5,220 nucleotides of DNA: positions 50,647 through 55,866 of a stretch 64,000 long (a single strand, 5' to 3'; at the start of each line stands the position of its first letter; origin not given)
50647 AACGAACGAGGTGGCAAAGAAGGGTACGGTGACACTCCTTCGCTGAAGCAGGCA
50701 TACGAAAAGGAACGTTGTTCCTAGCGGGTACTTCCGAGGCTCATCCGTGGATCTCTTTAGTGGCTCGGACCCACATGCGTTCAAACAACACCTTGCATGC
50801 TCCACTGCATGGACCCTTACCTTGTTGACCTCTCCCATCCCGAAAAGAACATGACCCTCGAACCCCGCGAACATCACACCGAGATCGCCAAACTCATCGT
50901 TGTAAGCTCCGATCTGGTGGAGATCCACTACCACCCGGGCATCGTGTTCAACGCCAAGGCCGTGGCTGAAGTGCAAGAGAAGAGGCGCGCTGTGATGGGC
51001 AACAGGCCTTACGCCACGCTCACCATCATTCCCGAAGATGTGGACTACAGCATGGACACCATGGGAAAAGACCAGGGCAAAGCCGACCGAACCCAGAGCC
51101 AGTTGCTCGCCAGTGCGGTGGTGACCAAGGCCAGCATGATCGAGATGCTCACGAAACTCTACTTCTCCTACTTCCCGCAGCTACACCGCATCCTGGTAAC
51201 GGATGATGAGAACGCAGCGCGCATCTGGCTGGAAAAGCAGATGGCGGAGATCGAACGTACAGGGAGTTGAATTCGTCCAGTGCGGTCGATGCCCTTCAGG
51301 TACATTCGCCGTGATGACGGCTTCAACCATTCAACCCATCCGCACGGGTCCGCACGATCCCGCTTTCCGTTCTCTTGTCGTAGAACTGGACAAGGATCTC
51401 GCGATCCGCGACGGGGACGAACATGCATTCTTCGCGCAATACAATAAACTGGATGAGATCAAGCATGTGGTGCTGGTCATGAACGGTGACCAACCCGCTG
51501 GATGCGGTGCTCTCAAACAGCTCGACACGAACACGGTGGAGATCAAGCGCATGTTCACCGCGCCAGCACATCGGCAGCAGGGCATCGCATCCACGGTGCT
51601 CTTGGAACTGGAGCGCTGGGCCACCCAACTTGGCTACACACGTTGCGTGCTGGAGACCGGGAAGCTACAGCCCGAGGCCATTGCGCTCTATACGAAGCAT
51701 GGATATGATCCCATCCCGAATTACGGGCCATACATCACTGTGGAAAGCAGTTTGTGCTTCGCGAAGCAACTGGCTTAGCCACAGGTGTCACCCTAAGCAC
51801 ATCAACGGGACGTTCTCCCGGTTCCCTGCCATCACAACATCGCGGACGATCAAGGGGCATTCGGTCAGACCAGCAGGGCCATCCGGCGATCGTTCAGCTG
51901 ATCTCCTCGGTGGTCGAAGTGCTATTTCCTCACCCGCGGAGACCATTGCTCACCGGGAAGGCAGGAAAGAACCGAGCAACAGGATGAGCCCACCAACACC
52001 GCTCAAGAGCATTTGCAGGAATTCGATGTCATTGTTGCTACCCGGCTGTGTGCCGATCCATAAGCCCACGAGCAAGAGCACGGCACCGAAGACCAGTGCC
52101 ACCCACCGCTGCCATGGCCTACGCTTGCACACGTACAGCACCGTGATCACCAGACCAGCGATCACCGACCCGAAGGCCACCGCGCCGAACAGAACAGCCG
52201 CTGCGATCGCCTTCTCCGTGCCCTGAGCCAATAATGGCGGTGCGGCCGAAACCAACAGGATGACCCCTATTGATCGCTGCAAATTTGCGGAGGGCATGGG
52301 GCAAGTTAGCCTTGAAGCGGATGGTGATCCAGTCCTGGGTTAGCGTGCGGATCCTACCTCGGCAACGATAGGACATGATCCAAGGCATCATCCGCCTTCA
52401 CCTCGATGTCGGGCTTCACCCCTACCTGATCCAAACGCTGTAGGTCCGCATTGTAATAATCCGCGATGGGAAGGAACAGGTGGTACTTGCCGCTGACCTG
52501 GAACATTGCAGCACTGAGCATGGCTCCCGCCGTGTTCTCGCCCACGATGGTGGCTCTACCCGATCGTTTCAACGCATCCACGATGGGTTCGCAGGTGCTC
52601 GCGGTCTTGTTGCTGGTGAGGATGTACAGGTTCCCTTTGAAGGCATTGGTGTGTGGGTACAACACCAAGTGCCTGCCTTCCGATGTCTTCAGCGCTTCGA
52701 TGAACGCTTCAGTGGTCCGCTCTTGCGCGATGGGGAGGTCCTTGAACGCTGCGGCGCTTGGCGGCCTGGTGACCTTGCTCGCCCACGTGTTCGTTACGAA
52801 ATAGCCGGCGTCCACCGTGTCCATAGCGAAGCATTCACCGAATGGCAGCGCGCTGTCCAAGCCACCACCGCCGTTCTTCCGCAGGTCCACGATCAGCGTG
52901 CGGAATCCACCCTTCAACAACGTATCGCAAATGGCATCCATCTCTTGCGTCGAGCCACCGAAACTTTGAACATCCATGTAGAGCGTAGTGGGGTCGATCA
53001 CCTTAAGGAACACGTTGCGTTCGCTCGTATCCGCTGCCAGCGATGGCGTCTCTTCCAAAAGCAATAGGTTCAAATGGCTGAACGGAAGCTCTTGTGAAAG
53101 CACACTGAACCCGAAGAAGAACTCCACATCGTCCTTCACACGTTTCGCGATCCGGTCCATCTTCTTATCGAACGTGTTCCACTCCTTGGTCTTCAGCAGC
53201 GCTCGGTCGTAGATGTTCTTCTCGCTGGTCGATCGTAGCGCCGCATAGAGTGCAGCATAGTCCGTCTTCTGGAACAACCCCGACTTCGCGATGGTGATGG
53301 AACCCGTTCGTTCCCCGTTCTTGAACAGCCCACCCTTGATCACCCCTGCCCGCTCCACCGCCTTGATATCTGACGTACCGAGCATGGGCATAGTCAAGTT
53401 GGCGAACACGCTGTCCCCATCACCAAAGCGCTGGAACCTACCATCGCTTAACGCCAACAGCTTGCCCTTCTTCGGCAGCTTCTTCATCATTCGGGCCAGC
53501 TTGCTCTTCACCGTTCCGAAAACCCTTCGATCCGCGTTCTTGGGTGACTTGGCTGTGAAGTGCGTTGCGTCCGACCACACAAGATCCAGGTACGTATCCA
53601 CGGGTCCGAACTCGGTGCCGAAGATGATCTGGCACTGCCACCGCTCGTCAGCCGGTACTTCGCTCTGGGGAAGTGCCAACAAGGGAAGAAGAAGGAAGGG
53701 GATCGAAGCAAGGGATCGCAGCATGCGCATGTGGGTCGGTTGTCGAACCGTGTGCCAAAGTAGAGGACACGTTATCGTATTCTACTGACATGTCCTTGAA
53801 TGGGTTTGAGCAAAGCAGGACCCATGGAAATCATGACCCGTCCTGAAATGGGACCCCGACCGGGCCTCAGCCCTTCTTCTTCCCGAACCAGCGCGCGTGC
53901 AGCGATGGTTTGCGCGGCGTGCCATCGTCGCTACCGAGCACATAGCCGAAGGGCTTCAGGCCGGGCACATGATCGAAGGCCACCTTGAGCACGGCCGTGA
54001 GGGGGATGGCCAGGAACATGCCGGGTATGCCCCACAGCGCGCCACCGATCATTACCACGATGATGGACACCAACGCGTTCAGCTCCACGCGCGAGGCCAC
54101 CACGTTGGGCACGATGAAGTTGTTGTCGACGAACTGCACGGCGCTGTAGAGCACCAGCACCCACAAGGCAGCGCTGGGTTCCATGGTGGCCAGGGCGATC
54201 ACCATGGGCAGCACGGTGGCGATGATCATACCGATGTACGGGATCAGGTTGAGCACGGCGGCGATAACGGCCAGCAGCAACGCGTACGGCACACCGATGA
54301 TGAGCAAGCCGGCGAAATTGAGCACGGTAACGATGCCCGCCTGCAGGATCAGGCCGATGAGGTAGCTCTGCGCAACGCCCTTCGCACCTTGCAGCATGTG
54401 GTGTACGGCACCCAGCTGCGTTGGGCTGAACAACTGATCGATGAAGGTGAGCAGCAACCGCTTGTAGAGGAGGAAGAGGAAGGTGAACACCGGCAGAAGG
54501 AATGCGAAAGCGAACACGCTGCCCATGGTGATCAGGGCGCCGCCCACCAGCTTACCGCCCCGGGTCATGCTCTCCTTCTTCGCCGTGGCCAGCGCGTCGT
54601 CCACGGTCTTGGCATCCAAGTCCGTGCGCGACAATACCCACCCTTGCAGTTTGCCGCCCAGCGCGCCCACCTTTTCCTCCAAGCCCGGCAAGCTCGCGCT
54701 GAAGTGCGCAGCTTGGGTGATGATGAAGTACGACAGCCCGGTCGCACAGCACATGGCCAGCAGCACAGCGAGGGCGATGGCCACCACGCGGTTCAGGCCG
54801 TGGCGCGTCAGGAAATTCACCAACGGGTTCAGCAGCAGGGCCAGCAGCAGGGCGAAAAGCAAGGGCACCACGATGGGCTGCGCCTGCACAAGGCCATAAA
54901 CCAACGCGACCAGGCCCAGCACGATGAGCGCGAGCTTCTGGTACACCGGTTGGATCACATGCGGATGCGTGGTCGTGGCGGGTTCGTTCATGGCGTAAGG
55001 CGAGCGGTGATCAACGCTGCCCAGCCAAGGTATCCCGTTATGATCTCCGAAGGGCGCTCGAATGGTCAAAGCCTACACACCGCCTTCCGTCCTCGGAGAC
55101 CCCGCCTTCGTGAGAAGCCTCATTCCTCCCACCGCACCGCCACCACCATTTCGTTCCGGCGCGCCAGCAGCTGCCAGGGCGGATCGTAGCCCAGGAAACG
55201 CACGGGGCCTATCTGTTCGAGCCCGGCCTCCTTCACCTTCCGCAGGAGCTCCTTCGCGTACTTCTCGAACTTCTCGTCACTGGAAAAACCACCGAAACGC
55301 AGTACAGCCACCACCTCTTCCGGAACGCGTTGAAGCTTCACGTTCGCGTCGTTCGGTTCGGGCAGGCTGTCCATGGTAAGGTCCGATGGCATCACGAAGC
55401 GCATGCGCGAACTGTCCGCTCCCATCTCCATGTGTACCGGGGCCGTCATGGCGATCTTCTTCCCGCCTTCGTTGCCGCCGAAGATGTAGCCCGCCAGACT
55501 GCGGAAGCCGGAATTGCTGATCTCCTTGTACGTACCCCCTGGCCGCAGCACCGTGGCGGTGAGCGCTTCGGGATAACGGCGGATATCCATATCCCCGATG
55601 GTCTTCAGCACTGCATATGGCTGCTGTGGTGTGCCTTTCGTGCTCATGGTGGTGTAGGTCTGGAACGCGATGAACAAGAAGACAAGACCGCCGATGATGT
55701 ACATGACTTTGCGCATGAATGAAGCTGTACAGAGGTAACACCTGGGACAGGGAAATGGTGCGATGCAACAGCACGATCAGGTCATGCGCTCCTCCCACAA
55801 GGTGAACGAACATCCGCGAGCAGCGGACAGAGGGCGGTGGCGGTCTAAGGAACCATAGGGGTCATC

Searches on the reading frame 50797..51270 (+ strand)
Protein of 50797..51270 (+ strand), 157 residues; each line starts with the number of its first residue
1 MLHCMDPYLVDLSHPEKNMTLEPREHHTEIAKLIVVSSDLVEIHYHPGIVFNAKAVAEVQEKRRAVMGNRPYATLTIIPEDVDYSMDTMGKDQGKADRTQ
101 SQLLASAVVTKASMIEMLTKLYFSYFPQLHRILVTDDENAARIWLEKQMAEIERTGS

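Call 12: search_protein_families(library=pfam, proteins=[window:50797-51270:+], max_evalue=0.01)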
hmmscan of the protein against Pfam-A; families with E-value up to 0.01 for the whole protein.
window:50797-51270:+ (157 aa): 1 family
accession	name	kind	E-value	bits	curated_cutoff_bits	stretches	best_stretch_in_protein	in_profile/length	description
PF25056.1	DUF7793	-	8e-06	26.3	26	1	36-147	3-111/113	Domain of unknown function (DUF7793)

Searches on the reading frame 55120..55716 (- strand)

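Call 10: search_protein_families(library=pfam, proteins=[window:55120-55716:-], max_evalue=0.01)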
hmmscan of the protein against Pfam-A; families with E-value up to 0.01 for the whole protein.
window:55120-55716:- (198 aa): 1 family
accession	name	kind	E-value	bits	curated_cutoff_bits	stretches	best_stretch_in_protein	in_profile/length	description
PF04832.17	SOUL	-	3.6e-43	148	27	1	31-192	3-172/173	SOUL heme-binding protein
